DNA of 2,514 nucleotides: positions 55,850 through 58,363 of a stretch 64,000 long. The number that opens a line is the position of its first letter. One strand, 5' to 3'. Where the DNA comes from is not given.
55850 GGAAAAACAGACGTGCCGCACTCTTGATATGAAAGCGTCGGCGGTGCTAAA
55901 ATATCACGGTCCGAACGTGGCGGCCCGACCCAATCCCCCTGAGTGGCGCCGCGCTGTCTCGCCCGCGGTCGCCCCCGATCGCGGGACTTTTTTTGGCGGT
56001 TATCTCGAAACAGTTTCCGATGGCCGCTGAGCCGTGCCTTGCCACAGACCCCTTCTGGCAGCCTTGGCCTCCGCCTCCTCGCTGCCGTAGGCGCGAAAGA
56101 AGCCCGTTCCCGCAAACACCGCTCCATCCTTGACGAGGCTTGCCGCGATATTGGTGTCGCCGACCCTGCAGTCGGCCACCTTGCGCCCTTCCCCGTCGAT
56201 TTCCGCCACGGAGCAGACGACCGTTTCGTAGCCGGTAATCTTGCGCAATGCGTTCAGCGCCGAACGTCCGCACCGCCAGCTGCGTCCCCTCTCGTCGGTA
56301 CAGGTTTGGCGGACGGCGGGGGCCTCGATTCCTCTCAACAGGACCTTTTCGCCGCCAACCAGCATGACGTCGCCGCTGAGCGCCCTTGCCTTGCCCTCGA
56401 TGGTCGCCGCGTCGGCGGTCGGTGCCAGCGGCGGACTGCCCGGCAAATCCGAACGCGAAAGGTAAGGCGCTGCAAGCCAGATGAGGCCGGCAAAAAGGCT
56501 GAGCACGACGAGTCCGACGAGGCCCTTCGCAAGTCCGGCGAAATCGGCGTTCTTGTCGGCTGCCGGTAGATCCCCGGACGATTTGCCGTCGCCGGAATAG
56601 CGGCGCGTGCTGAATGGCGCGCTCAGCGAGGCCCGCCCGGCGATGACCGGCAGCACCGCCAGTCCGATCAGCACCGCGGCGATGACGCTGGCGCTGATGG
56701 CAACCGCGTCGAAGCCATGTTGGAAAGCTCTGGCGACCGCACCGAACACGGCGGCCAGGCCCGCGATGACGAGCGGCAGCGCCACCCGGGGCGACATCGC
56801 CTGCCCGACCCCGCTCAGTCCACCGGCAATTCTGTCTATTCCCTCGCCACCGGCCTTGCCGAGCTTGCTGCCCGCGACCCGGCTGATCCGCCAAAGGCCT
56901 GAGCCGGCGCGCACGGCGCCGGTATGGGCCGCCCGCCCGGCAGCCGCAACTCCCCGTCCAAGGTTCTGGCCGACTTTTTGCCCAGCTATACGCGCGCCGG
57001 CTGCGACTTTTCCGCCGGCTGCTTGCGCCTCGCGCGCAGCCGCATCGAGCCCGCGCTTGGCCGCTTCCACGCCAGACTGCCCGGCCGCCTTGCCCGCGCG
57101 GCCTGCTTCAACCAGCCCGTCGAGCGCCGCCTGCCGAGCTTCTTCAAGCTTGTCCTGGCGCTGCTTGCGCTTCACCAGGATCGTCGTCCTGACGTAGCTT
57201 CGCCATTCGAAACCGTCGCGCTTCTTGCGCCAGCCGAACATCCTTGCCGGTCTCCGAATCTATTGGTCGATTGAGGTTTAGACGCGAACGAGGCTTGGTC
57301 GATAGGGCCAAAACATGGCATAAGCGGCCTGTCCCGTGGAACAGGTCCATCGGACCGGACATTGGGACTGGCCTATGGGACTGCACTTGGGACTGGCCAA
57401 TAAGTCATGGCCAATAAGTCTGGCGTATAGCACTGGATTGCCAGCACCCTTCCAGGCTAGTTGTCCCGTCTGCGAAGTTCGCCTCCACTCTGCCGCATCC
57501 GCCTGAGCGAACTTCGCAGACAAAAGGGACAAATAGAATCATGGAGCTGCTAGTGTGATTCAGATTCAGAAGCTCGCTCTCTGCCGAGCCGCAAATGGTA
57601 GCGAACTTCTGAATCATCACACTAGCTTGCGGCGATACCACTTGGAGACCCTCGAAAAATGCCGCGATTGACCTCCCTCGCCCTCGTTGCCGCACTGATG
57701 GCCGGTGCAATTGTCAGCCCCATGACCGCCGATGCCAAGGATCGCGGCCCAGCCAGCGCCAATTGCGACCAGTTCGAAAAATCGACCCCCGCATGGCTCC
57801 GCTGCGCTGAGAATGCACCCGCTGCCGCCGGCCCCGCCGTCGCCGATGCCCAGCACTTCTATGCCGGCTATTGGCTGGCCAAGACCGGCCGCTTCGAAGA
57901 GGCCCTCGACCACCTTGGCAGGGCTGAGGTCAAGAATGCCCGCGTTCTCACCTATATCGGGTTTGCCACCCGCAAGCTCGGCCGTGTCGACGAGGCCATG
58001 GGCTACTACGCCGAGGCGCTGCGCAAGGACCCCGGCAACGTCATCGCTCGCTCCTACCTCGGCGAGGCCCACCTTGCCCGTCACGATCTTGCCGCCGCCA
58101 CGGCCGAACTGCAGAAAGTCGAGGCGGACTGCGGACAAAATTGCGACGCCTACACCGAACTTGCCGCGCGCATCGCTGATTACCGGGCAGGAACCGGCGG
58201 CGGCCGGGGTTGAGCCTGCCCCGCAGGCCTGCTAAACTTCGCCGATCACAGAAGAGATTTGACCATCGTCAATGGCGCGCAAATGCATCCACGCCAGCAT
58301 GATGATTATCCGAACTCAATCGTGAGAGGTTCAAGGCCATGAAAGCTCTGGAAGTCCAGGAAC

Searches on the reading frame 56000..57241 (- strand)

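Call 12: search_protein_families(library=pfam, proteins=[window:56000-57241:-])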
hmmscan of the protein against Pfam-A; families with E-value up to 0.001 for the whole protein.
window:56000-57241:- (413 aa): 1 family
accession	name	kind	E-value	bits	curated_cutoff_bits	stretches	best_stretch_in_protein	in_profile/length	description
PF00565.23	SNase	-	1.8e-07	32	21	1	299-401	1-106/107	Staphylococcal nuclease homologue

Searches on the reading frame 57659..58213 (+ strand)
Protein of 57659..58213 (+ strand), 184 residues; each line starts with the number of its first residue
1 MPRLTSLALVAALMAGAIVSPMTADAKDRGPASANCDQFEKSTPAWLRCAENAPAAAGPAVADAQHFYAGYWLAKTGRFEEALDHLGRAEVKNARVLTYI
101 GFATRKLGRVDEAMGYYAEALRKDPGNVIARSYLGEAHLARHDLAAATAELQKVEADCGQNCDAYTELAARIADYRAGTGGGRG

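Call 12: search_protein_families(library=pfam, proteins=[window:57659-58213:+])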
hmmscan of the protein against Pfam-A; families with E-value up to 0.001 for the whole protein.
window:57659-58213:+ (184 aa): 11 families
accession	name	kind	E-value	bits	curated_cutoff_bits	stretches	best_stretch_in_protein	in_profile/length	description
PF07719.23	TPR_2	-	9e-10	38.4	27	1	94-127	1-34/34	Tetratricopeptide repeat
PF14559.12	TPR_19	-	3.2e-08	34.2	25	1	107-172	4-68/68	Tetratricopeptide repeat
PF13428.12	TPR_14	-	1.2e-06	29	23.5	0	102-136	9-43/44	Tetratricopeptide repeat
PF00515.34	TPR_1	-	1.8e-06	28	27.8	0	94-127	1-34/34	Tetratricopeptide repeat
PF13432.12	TPR_16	-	2.2e-06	28.4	32.7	1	106-155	9-58/65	Tetratricopeptide repeat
PF13414.12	TPR_11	-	2.2e-06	27.7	26.8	0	105-139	5-39/42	TPR repeat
PF13176.12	TPR_7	-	3.2e-05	24.1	27.9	0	105-127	10-34/36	Tetratricopeptide repeat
PF13431.12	TPR_17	-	6.6e-05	23.3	24.4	0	116-147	1-32/34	Tetratricopeptide repeat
PF13374.12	TPR_10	-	8.6e-05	22.9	27.5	0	94-122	2-30/42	Tetratricopeptide repeat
PF13424.12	TPR_12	-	0.00064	20.3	30.1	0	50-89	33-71/77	Tetratricopeptide repeat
PF21545.3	T7SS_EccA1_N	-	0.00066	19.5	27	1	53-130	158-241/272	T7SS, ESX-1 secretion system protein EccA1, N-terminal domain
